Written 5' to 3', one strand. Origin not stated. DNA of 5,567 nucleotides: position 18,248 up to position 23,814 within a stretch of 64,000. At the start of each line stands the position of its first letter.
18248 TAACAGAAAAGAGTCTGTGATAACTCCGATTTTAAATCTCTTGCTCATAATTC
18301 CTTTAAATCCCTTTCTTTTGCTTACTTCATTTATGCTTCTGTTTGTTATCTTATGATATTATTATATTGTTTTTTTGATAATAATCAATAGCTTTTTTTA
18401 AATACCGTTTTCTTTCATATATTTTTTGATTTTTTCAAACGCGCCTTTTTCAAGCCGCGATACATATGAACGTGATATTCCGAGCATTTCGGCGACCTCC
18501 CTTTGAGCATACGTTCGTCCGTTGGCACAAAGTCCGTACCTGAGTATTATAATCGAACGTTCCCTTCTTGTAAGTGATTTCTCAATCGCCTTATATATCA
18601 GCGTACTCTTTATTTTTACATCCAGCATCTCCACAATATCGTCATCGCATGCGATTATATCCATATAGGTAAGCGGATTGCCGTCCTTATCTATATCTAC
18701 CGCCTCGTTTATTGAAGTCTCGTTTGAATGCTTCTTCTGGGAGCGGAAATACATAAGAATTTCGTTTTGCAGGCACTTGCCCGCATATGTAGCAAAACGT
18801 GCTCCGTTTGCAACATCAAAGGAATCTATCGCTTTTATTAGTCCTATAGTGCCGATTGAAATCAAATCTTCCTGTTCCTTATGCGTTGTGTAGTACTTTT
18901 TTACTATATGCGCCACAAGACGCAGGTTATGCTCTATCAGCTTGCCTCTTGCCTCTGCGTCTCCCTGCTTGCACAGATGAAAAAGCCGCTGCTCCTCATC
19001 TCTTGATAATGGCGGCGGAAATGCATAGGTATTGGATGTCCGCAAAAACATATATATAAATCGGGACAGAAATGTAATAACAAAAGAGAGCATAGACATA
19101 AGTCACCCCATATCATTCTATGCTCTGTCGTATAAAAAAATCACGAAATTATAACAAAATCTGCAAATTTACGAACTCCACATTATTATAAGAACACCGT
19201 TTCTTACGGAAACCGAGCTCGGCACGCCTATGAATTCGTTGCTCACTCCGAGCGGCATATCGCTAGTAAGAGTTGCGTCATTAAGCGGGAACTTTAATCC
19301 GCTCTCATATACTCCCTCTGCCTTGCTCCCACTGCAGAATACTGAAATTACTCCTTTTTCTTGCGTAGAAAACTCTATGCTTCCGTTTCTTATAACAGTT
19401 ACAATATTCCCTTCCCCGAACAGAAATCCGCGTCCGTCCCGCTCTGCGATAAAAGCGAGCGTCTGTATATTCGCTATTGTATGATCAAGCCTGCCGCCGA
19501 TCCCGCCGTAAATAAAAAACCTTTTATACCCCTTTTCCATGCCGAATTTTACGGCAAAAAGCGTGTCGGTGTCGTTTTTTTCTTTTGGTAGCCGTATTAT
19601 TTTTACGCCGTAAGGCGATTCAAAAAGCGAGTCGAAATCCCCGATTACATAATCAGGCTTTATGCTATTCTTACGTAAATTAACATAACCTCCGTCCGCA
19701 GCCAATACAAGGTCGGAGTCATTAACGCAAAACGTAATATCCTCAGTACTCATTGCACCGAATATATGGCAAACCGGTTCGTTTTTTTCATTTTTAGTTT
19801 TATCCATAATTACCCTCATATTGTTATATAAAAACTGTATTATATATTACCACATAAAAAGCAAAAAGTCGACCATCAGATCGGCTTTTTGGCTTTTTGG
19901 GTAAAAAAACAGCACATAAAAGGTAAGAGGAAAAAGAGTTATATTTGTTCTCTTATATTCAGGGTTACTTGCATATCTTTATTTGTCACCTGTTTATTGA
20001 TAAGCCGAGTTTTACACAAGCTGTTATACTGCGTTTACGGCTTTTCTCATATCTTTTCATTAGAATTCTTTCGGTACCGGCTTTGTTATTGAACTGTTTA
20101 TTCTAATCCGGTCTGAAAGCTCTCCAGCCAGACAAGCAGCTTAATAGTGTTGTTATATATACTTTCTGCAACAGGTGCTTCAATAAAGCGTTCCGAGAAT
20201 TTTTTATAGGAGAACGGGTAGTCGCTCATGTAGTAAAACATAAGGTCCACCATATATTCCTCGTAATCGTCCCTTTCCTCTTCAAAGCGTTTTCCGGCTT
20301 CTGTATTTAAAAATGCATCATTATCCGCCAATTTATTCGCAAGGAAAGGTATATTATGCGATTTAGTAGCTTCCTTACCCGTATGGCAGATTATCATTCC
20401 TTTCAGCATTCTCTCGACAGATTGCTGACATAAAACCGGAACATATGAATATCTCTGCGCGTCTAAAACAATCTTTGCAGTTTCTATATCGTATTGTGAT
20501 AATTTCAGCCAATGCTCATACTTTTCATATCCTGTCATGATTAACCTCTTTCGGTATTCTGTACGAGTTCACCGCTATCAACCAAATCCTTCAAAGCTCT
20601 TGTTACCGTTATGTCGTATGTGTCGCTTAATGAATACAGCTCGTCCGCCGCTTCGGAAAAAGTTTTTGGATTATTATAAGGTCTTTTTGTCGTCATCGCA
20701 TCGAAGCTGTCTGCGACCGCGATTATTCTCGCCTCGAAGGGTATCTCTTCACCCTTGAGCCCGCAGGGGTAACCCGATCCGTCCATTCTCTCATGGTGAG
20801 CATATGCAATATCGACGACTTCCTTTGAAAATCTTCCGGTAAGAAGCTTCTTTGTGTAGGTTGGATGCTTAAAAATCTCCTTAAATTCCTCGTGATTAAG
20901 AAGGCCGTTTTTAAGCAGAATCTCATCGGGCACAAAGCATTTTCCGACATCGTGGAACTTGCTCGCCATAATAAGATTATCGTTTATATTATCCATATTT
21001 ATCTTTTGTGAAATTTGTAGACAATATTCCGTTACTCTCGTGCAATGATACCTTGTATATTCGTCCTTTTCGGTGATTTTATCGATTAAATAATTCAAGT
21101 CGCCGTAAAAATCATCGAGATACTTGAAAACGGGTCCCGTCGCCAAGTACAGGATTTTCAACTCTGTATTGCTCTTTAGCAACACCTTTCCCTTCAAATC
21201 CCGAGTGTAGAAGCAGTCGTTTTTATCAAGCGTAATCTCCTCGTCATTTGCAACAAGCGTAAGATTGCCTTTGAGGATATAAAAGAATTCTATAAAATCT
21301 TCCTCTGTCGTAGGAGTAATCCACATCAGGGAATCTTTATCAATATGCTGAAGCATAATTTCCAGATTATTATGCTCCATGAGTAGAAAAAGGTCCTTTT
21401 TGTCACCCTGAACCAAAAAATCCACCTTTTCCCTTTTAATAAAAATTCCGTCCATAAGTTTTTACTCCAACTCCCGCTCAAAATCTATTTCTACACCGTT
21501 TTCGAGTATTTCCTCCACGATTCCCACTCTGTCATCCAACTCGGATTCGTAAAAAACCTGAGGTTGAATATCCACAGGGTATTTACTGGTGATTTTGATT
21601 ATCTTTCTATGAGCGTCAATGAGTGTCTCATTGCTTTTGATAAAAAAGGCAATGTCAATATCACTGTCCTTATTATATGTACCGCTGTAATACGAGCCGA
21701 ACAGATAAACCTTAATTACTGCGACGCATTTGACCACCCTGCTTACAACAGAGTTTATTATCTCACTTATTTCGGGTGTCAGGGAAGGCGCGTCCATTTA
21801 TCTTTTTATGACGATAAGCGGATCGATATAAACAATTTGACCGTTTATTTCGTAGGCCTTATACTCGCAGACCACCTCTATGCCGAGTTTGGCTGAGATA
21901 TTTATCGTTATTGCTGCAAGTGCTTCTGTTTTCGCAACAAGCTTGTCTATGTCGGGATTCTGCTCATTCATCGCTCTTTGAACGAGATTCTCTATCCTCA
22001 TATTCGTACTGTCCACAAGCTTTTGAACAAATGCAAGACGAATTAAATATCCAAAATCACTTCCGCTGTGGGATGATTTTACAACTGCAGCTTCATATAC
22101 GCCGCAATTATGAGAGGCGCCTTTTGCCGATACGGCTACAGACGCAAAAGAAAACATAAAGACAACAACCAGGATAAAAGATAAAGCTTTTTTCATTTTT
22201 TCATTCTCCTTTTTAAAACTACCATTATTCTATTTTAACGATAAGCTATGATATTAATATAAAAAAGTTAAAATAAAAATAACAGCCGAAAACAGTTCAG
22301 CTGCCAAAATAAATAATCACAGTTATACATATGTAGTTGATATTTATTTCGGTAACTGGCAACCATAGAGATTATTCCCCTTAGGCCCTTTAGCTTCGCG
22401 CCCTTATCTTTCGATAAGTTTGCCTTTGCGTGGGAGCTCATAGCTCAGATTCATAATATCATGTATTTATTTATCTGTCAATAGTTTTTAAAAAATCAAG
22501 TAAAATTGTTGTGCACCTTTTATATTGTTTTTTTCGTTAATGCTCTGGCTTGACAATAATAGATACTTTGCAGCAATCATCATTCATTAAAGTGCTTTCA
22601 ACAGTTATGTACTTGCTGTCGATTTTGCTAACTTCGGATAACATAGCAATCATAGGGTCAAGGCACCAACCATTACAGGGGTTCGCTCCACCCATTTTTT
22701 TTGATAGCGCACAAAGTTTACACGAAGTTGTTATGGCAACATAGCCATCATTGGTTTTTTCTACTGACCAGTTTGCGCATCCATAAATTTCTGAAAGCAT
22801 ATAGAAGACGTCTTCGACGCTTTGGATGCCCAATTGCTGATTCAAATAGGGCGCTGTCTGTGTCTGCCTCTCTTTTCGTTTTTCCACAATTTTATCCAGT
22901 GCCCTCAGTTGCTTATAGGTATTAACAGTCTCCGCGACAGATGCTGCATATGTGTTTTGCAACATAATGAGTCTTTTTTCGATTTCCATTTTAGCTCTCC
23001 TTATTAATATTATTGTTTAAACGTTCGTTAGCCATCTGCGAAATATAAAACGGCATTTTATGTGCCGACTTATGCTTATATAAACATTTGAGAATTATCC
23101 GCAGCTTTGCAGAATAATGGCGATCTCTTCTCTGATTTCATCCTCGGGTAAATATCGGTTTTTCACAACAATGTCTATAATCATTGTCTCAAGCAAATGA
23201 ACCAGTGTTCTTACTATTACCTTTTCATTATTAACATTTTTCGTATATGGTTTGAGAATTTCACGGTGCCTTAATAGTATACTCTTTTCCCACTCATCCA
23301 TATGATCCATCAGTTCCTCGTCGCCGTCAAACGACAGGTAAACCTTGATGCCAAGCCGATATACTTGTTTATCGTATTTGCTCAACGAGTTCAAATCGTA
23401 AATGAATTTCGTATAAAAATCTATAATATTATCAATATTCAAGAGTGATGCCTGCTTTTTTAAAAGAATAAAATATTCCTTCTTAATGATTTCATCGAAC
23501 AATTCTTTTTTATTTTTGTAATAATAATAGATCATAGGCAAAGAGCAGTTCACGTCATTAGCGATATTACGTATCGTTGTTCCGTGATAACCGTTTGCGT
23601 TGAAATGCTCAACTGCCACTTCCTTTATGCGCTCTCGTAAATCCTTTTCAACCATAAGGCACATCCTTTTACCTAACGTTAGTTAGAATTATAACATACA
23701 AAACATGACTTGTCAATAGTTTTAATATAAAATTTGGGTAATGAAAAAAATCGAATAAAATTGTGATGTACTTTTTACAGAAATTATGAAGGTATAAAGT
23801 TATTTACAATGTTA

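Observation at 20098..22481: Riboswitch-controlled operon: secreted protein, MNT, cupin-HD-GYP, HEPN (candidate self-contained nucleotide signalling module)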

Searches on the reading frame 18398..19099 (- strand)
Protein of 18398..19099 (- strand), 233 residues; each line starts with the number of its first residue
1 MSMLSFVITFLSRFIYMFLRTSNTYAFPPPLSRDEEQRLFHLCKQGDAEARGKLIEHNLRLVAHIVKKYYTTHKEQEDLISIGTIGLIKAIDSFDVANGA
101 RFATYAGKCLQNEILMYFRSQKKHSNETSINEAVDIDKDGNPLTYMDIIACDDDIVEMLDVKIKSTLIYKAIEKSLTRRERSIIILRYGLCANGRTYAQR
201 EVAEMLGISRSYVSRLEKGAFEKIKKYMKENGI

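Call 3: search_protein_families(library=pfam, proteins=[window:18398-19099:-], max_evalue=0.01)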
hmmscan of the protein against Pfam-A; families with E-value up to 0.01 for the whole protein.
window:18398-19099:- (233 aa): 5 families
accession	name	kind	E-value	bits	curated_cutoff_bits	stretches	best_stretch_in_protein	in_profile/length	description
PF04542.20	Sigma70_r2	-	7.9e-17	61.3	24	1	54-123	1-70/71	Sigma-70 region 2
PF04545.22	Sigma70_r4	-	1.7e-13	50.3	24.1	1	175-226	4-50/50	Sigma-70, region 4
PF01381.28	HTH_3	-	1.7e-06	28.4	23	1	197-219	10-32/55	Helix-turn-helix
PF13744.12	HTH_37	-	0.0002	21.5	27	1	193-224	28-59/80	Helix-turn-helix domain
PF13560.12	HTH_31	-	0.00056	20.6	27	1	198-219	16-37/64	Helix-turn-helix domain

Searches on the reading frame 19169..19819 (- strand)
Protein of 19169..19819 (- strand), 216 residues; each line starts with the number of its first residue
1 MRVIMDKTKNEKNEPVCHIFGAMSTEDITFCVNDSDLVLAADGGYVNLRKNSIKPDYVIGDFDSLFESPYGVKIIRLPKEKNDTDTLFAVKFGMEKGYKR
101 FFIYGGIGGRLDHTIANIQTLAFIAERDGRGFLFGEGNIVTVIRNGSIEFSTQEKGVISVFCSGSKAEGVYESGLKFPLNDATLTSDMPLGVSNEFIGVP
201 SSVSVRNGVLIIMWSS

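Call 3: search_protein_families(library=pfam, proteins=[window:19169-19819:-], max_evalue=0.01)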
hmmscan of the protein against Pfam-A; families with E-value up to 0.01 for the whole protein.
window:19169-19819:- (216 aa): 2 families
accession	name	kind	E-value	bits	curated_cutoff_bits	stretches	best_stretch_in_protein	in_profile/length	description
PF04263.21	TPK_catalytic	-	2.3e-23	82.7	30.7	1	32-122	5-102/113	Thiamin pyrophosphokinase, catalytic domain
PF04265.19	TPK_B1_binding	-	2.6e-10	40.2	22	1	153-210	9-67/67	Thiamin pyrophosphokinase, vitamin B1 binding domain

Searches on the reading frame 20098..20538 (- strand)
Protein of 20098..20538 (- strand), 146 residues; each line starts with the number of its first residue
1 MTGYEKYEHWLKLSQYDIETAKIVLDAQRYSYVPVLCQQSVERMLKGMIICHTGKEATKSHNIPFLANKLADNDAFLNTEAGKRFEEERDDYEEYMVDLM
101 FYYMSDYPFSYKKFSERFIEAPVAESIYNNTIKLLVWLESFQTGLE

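Call 3: search_protein_families(library=pfam, proteins=[window:20098-20538:-], max_evalue=0.01)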
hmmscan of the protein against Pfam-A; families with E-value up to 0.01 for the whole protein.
window:20098-20538:- (146 aa): 1 family
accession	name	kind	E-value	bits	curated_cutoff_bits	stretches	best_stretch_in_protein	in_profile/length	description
PF05168.19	HEPN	-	3.3e-10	40.6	22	1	7-139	1-115/117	HEPN domain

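Call 23: search_solved_structures(query=window:20098-20538:-, max_evalue=1, show_alignments=3)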
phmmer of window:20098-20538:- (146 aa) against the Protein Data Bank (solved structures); distinct sequences matched with E-value up to 1: 1.
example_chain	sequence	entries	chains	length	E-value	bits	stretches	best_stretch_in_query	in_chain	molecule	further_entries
1wol_A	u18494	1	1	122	0.012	18.8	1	6-72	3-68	122aa long conserved hypothetical protein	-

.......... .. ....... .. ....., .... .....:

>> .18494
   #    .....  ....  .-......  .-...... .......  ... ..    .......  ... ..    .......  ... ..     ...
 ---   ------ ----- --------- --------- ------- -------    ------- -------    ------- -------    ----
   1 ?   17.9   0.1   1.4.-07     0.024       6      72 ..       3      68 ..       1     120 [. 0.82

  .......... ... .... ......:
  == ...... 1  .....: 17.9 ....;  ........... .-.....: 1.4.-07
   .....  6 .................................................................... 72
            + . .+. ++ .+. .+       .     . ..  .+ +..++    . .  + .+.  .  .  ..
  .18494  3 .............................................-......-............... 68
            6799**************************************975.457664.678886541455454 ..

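Call 33: search_protein_families(library=ncbifam, proteins=[window:20098-20538:-], max_evalue=0.1)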
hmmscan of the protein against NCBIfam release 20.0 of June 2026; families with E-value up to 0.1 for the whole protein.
window:20098-20538:- (146 aa): 0 families

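Call 34: search_protein_families(library=padloc, proteins=[window:20098-20538:-], max_evalue=0.1)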
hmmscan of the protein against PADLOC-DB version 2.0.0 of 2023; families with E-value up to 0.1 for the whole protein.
window:20098-20538:- (146 aa): 0 families

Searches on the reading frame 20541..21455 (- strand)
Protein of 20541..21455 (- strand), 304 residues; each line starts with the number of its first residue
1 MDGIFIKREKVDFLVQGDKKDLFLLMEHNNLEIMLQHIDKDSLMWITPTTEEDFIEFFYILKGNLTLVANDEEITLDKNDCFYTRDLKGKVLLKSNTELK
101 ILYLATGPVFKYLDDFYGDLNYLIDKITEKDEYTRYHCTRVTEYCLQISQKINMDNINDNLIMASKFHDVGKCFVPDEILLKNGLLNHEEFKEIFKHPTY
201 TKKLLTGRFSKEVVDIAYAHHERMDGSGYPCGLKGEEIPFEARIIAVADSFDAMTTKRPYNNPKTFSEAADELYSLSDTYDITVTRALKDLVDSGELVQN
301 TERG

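Call 3: search_protein_families(library=pfam, proteins=[window:20541-21455:-], max_evalue=0.01)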
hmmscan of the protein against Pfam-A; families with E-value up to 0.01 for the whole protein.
window:20541-21455:- (304 aa): 3 families
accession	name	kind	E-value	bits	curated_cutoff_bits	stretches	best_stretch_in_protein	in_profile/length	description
PF13487.12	HD_5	-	1.2e-39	136.3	27.2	1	123-284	3-170/170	HD domain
PF01966.28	HD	-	2.8e-17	63.5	22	1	136-254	3-116/116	HD domain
PF07883.17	Cupin_2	-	0.00028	21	27.2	1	56-84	20-48/70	Cupin domain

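Call 24: search_solved_structures(query=window:20541-21455:-, max_evalue=0.001, show_alignments=2)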
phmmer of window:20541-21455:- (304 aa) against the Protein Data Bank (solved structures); distinct sequences matched with E-value up to 0.001: 5.
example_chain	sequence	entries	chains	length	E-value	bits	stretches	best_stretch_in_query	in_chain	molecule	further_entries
4mcw_A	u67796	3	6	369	4.7e-28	101.5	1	110-262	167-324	Metal dependent phosphohydrolase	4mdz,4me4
5z7c_A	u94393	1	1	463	1.2e-26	96.8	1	103-264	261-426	3'3'-cGAMP-specific phosphodiesterase 3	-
4r8z_A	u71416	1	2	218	1.2e-17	67.3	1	159-270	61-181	Cyclic di-GMP phosphodiesterase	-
9rbz_A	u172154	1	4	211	7.2e-15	58.2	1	123-292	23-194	HD domain/sensory box protein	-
9rc0_A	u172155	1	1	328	2.4e-14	56.5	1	123-291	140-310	HD domain/sensory box protein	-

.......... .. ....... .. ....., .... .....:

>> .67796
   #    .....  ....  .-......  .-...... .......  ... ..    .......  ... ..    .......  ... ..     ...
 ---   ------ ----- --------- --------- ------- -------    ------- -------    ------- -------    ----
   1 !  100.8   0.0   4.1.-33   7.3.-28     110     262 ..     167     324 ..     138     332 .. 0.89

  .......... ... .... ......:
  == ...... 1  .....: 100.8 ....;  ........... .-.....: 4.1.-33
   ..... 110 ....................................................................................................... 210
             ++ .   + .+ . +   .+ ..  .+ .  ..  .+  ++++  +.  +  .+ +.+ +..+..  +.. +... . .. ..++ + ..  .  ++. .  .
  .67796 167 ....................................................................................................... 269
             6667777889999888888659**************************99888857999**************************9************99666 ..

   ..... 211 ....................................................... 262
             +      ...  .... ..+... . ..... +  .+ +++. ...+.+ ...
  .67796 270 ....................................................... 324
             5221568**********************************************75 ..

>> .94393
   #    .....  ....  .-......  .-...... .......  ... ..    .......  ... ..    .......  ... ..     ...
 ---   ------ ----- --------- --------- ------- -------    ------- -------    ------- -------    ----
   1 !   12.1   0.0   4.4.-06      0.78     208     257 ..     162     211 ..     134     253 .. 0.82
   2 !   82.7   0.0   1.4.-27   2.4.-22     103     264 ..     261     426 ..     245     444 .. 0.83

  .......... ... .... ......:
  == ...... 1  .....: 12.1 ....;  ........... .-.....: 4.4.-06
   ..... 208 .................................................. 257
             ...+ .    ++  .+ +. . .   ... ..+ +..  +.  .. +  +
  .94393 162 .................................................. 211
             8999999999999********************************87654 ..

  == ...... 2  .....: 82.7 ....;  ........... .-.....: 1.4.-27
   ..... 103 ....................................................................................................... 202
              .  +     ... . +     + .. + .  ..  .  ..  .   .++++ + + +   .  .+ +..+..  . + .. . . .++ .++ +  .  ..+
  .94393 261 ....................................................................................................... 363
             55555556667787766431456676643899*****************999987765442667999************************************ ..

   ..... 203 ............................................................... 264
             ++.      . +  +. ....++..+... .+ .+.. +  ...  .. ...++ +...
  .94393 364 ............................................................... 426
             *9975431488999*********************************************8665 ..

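Call 33: search_protein_families(library=ncbifam, proteins=[window:20541-21455:-], max_evalue=0.1)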
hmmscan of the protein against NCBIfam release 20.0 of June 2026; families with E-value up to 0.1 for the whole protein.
window:20541-21455:- (304 aa): 7 families
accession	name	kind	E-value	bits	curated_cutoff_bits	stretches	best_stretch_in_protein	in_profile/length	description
NF053512.1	nitric_RR_NosR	exception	2.1e-25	89.6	400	1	127-295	185-357/422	response regulator c-di-GMP phosphodiesterase, NosR family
NF005519.0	PRK07152.1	equivalog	0.00017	20.6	315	1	85-179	147-240/361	nicotinate-nucleotide adenylyltransferase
TIGR00277.1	HDIG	domain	0.0035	17.2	27.6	1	133-222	4-83/84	HDIG domain-containing metalloprotein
TIGR03276.1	Phn-HD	hypoth_equivalog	0.0045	16.5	214.6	1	133-220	19-98/179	phosphonate degradation HD-domain oxygenase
NF009347.0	PRK12705.1-4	equivalog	0.0051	15.5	579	1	136-173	287-322/473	hypothetical protein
NF045665.1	NTPtran_DVU1551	equivalog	0.014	14.5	315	1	123-172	207-259/359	DVU_1551 family NTP transferase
TIGR01596.1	cas3_HD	equivalog_domain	0.068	13.2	43.45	0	135-174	2-46/178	CRISPR-associated endonuclease Cas3''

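Call 34: search_protein_families(library=padloc, proteins=[window:20541-21455:-], max_evalue=0.1)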
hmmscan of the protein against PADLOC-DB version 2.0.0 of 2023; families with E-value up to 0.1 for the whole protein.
window:20541-21455:- (304 aa): 4 families
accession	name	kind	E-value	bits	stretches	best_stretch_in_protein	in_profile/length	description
PDLC01254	Cas3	-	0.0051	15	1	129-226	4-93/164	CAS-I; effector_G3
PDLC00940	Cas3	-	0.018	13.2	1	135-174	2-46/178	CRISPR-associated endonuclease Cas3-HD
PDLC01770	Cas3g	-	0.043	10.3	1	136-175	544-584/733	-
PDLC00939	Cas3g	-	0.068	9.2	1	133-172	691-731/864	"CRISPR-associated helicase Cas3, subtype Dpsyc"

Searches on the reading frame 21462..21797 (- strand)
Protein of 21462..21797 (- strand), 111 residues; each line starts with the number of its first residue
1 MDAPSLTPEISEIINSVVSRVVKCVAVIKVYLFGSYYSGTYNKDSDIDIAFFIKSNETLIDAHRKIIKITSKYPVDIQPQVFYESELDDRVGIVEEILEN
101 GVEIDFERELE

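Call 3: search_protein_families(library=pfam, proteins=[window:21462-21797:-], max_evalue=0.01)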
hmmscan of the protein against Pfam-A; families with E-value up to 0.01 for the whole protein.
window:21462-21797:- (111 aa): 3 families
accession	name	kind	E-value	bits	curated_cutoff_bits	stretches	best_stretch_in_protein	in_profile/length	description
PF01909.29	NTP_transf_2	-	5.3e-12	46.4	21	1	12-99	3-88/93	Nucleotidyltransferase domain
PF18765.7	Polbeta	-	2e-10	41.1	26.9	1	26-78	12-67/93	Polymerase beta, Nucleotidyltransferase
PF22600.2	MTPAP-like_central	-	3.1e-05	24.5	27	1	16-65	28-79/139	Poly(A) RNA polymerase, mitochondrial-like, central palm domain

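Call 33: search_protein_families(library=ncbifam, proteins=[window:21462-21797:-], max_evalue=0.1)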
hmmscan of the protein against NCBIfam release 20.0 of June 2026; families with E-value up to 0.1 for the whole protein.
window:21462-21797:- (111 aa): 7 families
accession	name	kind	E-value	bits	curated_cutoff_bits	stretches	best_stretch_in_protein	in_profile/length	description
NF047752.1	MntA_antitoxin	equivalog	5.9e-10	39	60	1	27-77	7-59/106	type VII toxin-antitoxin system MntA family adenylyltransferase antitoxin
NF012212.1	ANT_9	subfamily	7.6e-05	22.1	340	1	13-59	5-53/249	aminoglycoside nucleotidyltransferase ANT(9)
NF041116.1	CBASS_cyclase_a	equivalog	0.026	13.6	200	1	25-81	43-104/317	CBASS oligonucleotide cyclase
NF040958.1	linco_LnuH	exception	0.034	13.6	540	1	22-77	15-66/256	lincosamide nucleotidyltransferase Lnu(H)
NF000119.1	linco_LnuF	exception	0.064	12.5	450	1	25-65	18-58/273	lincosamide nucleotidyltransferase Lnu(F)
NF045909.1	ANT_9_Ic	equivalog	0.068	12.4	505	1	26-76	26-79/259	aminoglycoside nucleotidyltransferase ANT(9)-Ic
NF010309.0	PRK13746.1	subfamily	0.071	12.4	193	1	10-55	9-56/263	aminoglycoside adenylyltransferase family protein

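Call 34: search_protein_families(library=padloc, proteins=[window:21462-21797:-], max_evalue=0.1)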
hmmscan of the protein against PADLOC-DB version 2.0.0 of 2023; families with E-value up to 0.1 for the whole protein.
window:21462-21797:- (111 aa): 10 families
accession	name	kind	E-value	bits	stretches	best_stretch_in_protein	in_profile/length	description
PDLC04907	PDC-S09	-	3.9e-08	31.4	1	2-88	2-93/114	-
PDLC04903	PDC-S09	-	9.9e-08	30.3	1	8-74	5-73/108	-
PDLC04906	PDC-S09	-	2.7e-07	28.9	1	9-60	6-57/98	-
PDLC04904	PDC-S09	-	5.3e-05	21.4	1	19-65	17-63/104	-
PDLC04902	PDC-S09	-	0.00016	19.9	1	18-59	12-53/97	-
PDLC04368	PDC-M05A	-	0.00026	18.9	1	19-91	101-170/201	-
PDLC04905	PDC-S09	-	0.00048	18.4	1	16-51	10-46/101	-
PDLC04901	PDC-S09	-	0.0016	17.2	1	12-54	7-48/126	-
PDLC00808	Cyclase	-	0.018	12.3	1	27-83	51-111/325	oligonucleotide-cyclase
PDLC00801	Cyclase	-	0.018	12.2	1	25-55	43-74/295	oligonucleotide-cyclase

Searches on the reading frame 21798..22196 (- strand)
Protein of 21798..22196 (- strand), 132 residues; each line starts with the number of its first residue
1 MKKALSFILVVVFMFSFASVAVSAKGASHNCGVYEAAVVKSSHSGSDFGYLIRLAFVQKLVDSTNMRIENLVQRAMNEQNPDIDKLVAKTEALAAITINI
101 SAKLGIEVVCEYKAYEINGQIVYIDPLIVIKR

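Call 3: search_protein_families(library=pfam, proteins=[window:21798-22196:-], max_evalue=0.01)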
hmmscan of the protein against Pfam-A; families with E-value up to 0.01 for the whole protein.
window:21798-22196:- (132 aa): 0 families

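Call 33: search_protein_families(library=ncbifam, proteins=[window:21798-22196:-], max_evalue=0.1)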
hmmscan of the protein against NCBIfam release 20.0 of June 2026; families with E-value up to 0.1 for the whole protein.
window:21798-22196:- (132 aa): 3 families
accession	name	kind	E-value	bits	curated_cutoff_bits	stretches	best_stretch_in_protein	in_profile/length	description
NF052385.1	Lys_5_6_beta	equivalog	0.00044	20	280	1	21-116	30-128/241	lysine 5,6-aminomutase subunit beta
NF049866.1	outer_TDE1717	subfamily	0.023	14.6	135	1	1-61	1-66/210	TDE1717 family outer membrane beta-barrel protein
NF040942.2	hypo_ExtJ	equivalog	0.032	14.6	52.5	1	1-31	1-28/77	selenite/tellurite reduction operon protein ExtJ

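Call 34: search_protein_families(library=padloc, proteins=[window:21798-22196:-], max_evalue=0.1)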
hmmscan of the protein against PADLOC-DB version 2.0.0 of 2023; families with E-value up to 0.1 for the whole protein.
window:21798-22196:- (132 aa): 0 families

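Call 77: find_homologous_proteins(query=window:21798-22196:-, max_evalue=0.001)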
Query window:21798-22196:- (132 aa): 9 proteins with E <= 0.001 among 50 candidates.
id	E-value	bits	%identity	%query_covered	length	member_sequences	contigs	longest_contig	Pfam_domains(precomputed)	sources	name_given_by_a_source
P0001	1.7e-76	272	100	100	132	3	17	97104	-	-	-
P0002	2.5e-36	142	61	100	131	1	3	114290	-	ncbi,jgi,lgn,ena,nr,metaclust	ncbi:MAG: hypothetical protein A2Y15_09900 [Clostridiales bacterium GWF2_36_10]|nr:MAG: hypothetical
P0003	3.0e-32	129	57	100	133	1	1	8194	-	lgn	-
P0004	4.0e-32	129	56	100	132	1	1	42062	-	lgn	-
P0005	7.1e-31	125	58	100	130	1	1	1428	-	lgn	-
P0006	5.3e-28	115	58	100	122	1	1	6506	-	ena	-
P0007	6.0e-26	109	50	100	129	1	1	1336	-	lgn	-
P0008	5.2e-25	106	59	69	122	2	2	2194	-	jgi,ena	-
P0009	2.3e-18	84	57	60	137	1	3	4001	-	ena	-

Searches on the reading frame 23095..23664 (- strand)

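Call 3: search_protein_families(library=pfam, proteins=[window:23095-23664:-], max_evalue=0.01)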
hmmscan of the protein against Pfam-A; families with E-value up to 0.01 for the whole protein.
window:23095-23664:- (189 aa): 1 family
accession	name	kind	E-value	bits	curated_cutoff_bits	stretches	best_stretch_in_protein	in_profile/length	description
PF00440.29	TetR_N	-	1.2e-10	41.4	24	1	15-59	3-47/47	Bacterial regulatory proteins, tetR family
